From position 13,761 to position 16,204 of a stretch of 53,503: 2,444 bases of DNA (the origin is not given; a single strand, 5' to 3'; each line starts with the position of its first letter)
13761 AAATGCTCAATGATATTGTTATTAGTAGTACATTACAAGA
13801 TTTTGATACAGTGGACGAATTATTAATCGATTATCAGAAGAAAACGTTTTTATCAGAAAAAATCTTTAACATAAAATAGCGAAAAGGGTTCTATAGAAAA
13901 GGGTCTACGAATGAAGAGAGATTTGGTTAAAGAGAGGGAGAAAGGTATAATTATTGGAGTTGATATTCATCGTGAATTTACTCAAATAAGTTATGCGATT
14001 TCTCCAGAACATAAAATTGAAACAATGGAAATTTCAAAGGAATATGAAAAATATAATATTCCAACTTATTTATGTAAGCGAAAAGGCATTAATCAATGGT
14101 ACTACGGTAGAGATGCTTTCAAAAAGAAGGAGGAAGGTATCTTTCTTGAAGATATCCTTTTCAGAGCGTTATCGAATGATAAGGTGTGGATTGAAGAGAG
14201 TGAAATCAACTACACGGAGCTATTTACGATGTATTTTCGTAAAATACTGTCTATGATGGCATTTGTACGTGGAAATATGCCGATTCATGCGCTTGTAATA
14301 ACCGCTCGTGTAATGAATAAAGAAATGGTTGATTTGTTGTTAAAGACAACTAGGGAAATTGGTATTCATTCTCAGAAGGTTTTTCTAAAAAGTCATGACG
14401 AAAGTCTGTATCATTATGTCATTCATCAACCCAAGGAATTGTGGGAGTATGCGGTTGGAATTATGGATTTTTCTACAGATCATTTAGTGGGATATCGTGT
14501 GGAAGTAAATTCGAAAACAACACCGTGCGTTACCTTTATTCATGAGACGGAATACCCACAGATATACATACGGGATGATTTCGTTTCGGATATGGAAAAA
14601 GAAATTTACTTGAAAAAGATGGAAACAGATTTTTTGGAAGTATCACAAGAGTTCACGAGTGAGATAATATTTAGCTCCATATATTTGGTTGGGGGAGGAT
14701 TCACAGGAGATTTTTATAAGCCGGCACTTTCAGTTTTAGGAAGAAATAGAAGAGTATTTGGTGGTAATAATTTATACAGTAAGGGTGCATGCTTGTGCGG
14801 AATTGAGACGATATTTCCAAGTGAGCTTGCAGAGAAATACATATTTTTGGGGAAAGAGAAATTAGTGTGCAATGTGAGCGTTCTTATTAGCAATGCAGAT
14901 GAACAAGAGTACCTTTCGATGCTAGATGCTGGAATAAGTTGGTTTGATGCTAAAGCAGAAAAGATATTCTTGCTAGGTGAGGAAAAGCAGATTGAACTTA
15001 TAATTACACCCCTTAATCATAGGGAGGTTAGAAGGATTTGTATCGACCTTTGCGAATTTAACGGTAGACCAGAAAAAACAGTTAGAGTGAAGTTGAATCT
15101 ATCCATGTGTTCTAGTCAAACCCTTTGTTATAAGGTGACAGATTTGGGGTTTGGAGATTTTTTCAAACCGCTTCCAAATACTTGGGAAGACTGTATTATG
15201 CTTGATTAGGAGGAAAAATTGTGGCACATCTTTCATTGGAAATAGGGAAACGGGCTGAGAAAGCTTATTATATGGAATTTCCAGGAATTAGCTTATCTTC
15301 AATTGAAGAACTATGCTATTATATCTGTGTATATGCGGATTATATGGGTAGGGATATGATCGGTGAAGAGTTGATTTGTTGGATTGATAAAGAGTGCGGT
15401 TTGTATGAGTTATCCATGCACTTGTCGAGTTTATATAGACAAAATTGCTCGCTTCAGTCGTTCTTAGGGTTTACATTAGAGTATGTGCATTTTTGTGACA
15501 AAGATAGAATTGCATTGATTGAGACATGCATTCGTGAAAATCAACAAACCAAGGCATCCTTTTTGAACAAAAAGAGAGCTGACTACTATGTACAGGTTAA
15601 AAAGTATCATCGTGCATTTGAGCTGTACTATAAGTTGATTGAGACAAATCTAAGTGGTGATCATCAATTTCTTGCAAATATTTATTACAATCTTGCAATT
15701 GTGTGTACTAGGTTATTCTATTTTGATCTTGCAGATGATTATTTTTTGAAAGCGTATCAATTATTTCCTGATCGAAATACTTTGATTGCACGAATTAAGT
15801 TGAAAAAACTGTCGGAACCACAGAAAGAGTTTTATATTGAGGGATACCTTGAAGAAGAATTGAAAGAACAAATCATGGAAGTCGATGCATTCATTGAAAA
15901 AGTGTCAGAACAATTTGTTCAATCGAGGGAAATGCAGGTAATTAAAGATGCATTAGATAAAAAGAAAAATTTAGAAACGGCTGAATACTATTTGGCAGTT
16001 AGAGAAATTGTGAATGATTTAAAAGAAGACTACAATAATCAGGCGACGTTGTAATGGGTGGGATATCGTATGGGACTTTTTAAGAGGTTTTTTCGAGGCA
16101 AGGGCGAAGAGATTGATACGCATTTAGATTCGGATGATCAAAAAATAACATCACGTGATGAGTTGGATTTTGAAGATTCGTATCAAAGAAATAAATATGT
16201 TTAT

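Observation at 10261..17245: Self-contained four-gene operon of proteins with no recognisable function: giant scaffold + degenerate Hsp70/actin-fold protein + TPR protein + coiled-coil membrane hairpin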

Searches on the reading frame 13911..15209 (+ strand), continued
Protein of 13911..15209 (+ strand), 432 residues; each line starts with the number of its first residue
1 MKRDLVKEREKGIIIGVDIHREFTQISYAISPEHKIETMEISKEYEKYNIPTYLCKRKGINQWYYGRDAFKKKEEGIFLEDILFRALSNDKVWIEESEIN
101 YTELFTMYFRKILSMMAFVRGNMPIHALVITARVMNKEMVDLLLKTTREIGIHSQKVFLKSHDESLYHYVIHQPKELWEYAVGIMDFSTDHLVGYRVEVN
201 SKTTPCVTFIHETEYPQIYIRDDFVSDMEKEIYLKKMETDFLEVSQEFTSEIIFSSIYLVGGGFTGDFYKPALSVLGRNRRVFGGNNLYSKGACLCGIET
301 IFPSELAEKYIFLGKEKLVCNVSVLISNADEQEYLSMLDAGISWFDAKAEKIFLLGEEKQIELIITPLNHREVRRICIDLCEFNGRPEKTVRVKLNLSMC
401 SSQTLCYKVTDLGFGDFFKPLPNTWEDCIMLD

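Call 70: list_cluster_members(proteins=[P0331, P0351, P0376, P0380, P0386, P0410, P0462, P0465])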
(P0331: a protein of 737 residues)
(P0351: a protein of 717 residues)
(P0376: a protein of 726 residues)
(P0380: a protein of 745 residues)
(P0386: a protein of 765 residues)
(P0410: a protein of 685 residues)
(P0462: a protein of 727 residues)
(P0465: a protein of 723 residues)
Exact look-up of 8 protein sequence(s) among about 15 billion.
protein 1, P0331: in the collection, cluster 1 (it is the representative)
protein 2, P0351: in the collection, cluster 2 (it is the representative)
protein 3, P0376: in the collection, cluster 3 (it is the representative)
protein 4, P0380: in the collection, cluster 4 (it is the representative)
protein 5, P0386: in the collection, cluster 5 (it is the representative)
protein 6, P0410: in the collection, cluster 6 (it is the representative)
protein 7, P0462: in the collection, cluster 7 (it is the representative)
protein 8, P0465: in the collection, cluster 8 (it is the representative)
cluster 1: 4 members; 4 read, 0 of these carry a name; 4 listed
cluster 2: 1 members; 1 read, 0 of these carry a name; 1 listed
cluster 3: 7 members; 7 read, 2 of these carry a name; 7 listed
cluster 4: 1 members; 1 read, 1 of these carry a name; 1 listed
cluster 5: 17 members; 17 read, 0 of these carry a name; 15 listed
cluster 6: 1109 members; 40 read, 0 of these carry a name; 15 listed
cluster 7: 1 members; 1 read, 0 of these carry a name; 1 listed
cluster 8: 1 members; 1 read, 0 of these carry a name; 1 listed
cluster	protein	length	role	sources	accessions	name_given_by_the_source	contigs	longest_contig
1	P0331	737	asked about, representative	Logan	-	-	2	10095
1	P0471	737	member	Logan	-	-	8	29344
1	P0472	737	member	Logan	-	-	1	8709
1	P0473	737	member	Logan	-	-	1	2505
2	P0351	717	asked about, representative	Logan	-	-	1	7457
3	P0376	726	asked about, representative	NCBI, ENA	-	-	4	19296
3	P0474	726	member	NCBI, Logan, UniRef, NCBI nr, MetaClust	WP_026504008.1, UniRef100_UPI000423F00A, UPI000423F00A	DUF5716 family protein [Butyrivibrio sp. NC3005] | DUF5716 family protein n=1 Tax=Butyrivibrio sp. NC3005 TaxID=1280685 RepID=UPI000423F00A | status=active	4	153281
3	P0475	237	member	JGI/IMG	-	hypothetical protein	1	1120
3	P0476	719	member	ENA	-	-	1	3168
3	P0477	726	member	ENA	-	-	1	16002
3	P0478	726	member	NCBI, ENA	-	-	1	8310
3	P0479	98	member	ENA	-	-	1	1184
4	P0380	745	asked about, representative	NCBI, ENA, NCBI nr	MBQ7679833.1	MAG: hypothetical protein IJT34_08285 [Butyrivibrio sp.] | hypothetical protein [Butyrivibrio sp.]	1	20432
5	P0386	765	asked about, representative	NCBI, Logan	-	-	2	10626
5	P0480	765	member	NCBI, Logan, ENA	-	-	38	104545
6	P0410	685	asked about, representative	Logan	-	-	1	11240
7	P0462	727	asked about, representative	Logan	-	-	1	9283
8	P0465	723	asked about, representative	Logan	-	-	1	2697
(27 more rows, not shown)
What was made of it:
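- One is from a cultured Butyrivibrio isolate (call 70).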

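Call 74: search_protein_families(library=pfam, proteins=[L002:12143-13345:+, L005:12194-13408:+, L012:12216-13403:+, L018:12120-13316:+, L024:12134-13297:+, L026:12114-13301:+, L033:12337-13527:+, L042:7794-8981:+, L049:12169-13344:+, L078:12165-13367:+], max_evalue=0.1)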
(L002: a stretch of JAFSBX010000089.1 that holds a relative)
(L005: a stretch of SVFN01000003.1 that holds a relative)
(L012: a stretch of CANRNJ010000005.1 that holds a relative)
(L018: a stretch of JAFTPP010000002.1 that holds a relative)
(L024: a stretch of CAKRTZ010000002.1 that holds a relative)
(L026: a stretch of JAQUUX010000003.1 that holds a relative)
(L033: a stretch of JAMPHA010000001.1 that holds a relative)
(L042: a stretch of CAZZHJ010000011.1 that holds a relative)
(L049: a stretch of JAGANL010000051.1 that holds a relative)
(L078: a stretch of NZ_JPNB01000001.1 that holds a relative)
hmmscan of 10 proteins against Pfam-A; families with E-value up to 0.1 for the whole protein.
L002:12143-13345:+ (400 aa): 0 families

L005:12194-13408:+ (404 aa): 0 families

L012:12216-13403:+ (395 aa): 0 families

L018:12120-13316:+ (398 aa): 4 families
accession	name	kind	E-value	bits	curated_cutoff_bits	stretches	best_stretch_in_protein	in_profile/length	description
PF20990.2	DUF2207_C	-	0.0045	17.2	33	1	87-227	69-185/247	Predicted membrane protein (DUF2207) C-terminal domain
PF00860.26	Xan_ur_permease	-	0.015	14.5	27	1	180-245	150-212/389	Permease family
PF22952.2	KH_11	-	0.066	14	24.6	0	361-380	63-82/85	Eukaryotic type KH-domain (KH-domain type I)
PF12180.13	EABR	-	0.091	12.8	25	0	46-59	20-33/34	TSG101 and ALIX binding domain of CEP55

L024:12134-13297:+ (387 aa): 0 families

L026:12114-13301:+ (395 aa): 1 family
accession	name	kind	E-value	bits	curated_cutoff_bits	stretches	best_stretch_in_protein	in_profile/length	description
PF20237.3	DUF6594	-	0.0012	19.2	30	1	36-228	53-219/238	Family of unknown function (DUF6594)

L033:12337-13527:+ (396 aa): 0 families

L042:7794-8981:+ (395 aa): 0 families

L049:12169-13344:+ (391 aa): 0 families

L078:12165-13367:+ (400 aa): 3 families
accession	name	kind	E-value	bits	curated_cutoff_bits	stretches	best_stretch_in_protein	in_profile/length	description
PF11932.13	DUF3450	-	0.0094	15.7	32.6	1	45-112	30-97/241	Protein of unknown function (DUF3450)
PF01032.23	FecCD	-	0.069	12.6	26.5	1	176-237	67-126/311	FecCD transport family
PF18121.7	TFA2_Winged_2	-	0.075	13.2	26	0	376-395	20-39/60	TFA2 Winged helix domain 2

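Call 77: search_protein_families(library=padloc, alignment_id=A1, max_evalue=0.1)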
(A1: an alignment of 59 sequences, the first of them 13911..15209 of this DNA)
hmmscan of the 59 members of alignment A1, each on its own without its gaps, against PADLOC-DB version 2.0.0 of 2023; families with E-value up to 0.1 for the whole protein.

A. member 1, window:13911-15209:+ (432 aa): 0 families

B. families by the number of members that match (of 59 scanned): 3 families
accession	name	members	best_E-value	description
PDLC04668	PDC-M47B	1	0.0081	-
PDLC03418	REase_II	1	0.0083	Type II restriction enzyme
PDLC01384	Csx20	1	0.017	"CAS-I,CAS-III; associated"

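Call 83: find_encoding_contigs(protein=P0410, flank=8000, max_places=2)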
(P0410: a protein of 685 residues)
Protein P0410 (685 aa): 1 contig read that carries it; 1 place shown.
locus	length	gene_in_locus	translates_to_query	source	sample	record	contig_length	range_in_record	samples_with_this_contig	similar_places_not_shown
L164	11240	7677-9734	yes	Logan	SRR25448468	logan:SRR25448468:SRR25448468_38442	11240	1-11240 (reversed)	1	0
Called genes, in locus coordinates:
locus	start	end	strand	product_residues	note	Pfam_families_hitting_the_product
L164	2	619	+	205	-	?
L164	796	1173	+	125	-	PF00392:GntR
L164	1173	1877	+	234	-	PF00005:ABC_tran, PF13304:AAA_21 (weak)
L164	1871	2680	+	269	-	-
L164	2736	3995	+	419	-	PF01471:PG_binding_1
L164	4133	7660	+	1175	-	PF18984:DUF5717_N, PF18983:DUF5717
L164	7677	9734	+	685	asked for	PF18980:DUF5716_C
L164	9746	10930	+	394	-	-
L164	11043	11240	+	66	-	?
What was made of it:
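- The one fusion locus examined keeps the order g1, g2::g3, g4 (call 83).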

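Call 84: search_protein_families(library=phrogs, proteins=[window:13911-15209:+], max_evalue=0.01)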
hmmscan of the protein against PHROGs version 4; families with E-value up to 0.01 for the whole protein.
window:13911-15209:+ (432 aa): 1 family
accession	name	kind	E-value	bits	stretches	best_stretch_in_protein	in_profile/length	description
phrog_34615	-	unknown function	0.0079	16.6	0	138-221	114-194/266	-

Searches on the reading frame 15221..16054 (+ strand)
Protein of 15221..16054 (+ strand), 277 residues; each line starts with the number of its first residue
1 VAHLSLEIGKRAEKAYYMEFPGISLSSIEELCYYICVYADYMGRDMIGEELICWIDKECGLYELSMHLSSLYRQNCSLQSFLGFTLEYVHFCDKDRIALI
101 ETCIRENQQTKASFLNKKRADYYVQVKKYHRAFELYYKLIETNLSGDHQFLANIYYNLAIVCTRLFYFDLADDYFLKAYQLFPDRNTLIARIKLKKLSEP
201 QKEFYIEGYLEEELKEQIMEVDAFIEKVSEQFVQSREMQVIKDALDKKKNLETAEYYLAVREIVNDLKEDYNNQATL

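Call 3: search_protein_families(library=pfam, proteins=[window:15221-16054:+], max_evalue=1)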
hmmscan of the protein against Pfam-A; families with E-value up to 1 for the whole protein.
window:15221-16054:+ (277 aa): 5 families
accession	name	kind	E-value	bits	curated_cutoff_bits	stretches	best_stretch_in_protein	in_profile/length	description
PF13424.12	TPR_12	-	7.7e-07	29.7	30.1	1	118-182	8-75/77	Tetratricopeptide repeat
PF07719.23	TPR_2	-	0.0041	17.6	27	1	152-184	1-33/34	Tetratricopeptide repeat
PF13181.12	TPR_8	-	0.0062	17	25.7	1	152-184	1-33/34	Tetratricopeptide repeat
PF13428.12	TPR_14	-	0.021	15.9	23.5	0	153-187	2-37/44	Tetratricopeptide repeat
PF02190.22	LON_substr_bdg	-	0.7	10.2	28.7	0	189-258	89-163/200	ATP-dependent protease La (LON) substrate-binding domain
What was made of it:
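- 15221..16054 (+): g3, 277 aa. It has a conserved N-domain of unknown fold (about 1-100, with an EELCY motif), TPR repeats (about 104-200) and a helical tail. It is the partner of g2. Pfam TPR_12 7.7e-7, below the cut-off (call 3).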

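Call 4: search_protein_families(library=ncbifam, proteins=[window:15221-16054:+], max_evalue=1)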
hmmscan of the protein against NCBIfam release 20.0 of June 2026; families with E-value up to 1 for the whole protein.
window:15221-16054:+ (277 aa): 2 families
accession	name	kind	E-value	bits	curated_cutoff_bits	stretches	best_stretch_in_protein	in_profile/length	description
NF051475.1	TransRegHFX_2341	equivalog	0.061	12.8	500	1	125-251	71-182/299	HFX_2341 family transcriptional regulator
NF006400.0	PRK08651.1-3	equivalog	0.66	8.7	374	0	210-264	287-340/410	succinyl-diaminopimelate desuccinylase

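Call 6: search_protein_families(library=padloc, proteins=[window:15221-16054:+], max_evalue=1)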
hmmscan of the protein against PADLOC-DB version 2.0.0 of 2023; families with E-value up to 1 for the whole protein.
window:15221-16054:+ (277 aa): 0 families

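Call 30: search_solved_structures(query=A4, max_evalue=10)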
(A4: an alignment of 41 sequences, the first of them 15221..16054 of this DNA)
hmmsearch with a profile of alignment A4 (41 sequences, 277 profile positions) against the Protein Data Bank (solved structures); distinct sequences matched with E-value up to 10: 108 (the best 60 are shown).
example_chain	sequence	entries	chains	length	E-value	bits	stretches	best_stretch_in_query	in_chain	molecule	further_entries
9qhb_A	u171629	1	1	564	1.2e-15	60.7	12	123-193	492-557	Engineered tetratricopeptide repeat protein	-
8bu0_A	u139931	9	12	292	5.7e-13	52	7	123-189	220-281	Consensus tetratricopeptide repeat protein | Crystal structure of an 8-repeat consensus TPR superhelix with Zinc. | Monomer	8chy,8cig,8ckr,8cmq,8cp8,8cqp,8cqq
9qhc_A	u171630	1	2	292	6.9e-10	41.8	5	123-185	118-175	Engineered tetratricopeptide repeat protein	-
8ump_A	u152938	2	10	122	8.7e-08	35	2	113-186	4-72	T33-ml35-redesigned-TPR-domain-fold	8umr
1na0_A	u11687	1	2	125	1.2e-07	34.5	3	123-193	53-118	designed protein CTPR3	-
8ch0_A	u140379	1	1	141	1.9e-07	33.9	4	123-187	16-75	Consensus tetratricopeptide repeat protein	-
2fo7_A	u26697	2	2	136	2.3e-07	33.6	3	123-185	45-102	SYNTHETIC CONSENSUS TPR PROTEIN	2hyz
7obi_A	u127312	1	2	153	3.3e-07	33.1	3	124-192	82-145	CTPR-rv4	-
6vbu_4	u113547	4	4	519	3.7e-07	32.9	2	117-188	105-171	Bardet-Biedl syndrome 4 protein homolog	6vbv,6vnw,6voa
6vfj_B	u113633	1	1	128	1.7e-06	30.7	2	124-200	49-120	I53_dn5B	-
6xt9_D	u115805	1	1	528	4.1e-06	29.5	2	99-194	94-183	Bardet-Biedl syndrome 4 protein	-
6vfh_A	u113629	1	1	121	6.7e-06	28.8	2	124-186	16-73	T33_dn10A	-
6v8e_A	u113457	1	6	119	6.7e-06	28.8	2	124-186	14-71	Designed protein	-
1na3_A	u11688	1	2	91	1e-05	28.2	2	152-193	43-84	designed protein CTPR2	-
2wqh_A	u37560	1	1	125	1.1e-05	28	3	123-193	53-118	CTPR3Y3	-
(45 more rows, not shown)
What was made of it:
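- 15221..16054 (+): Profile against PDB: consensus TPR at 1e-15; Tah1, STI1, FKBP51/52, SGTA and TOM70 TPRs at 1e-3 to 1e-4 (call 30).
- On TPR proteins; Hsp70/Hsp90-binding 'carboxylate clamp' TPR subgroup: The g3 family profile hits consensus TPR proteins at 1e-15 to 1e-7 over residues about 110-200 (call 30).
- Closest known: Eukaryotic Hsp70/Hsp90 TPR co-chaperones. Same: The g3 profile hits these TPR domains at 1e-3 to 1e-4 (call 30).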

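Call 71: find_homologous_proteins(query=A4)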
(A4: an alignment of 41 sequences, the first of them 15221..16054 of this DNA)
Query A4 (41 sequences) (277 aa, profile of the alignment): 50 proteins with E <= 0.001 among 3458 candidates.
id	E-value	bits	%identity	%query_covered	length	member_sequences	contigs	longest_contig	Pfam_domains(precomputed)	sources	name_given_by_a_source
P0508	5.7e-85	303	28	97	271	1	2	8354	-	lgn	-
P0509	3.9e-84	300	26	76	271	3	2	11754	-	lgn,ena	-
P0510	7.3e-84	299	25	97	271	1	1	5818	-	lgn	-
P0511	7.4e-84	299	28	86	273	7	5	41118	-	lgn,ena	-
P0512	8.2e-83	296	26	97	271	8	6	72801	-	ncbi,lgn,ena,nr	ncbi:MAG: hypothetical protein J6K37_07045 [Lachnospiraceae bacterium]|nr:hypothetical protein [Lach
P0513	1.1e-82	295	26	97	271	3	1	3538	PF07719.24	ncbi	-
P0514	1.5e-82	295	26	94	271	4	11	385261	-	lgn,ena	-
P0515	1.6e-82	295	25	97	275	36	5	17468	-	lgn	-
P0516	2.4e-82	294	25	94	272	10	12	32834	-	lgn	-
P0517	8.0e-82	293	26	95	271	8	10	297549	-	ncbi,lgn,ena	-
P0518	1.3e-81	292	27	94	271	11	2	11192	PF07719.24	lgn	-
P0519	1.5e-80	289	25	84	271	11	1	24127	-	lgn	-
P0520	2.6e-80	288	28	84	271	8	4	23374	-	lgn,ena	-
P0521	2.9e-80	288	23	98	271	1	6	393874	-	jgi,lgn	jgi:tetratricopeptide (TPR) repeat protein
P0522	3.5e-80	287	27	81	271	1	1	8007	PF07719.24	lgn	-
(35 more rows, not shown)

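Call 84: search_protein_families(library=phrogs, proteins=[window:15221-16054:+], max_evalue=0.01)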
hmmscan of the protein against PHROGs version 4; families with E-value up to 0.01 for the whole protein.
window:15221-16054:+ (277 aa): 0 families
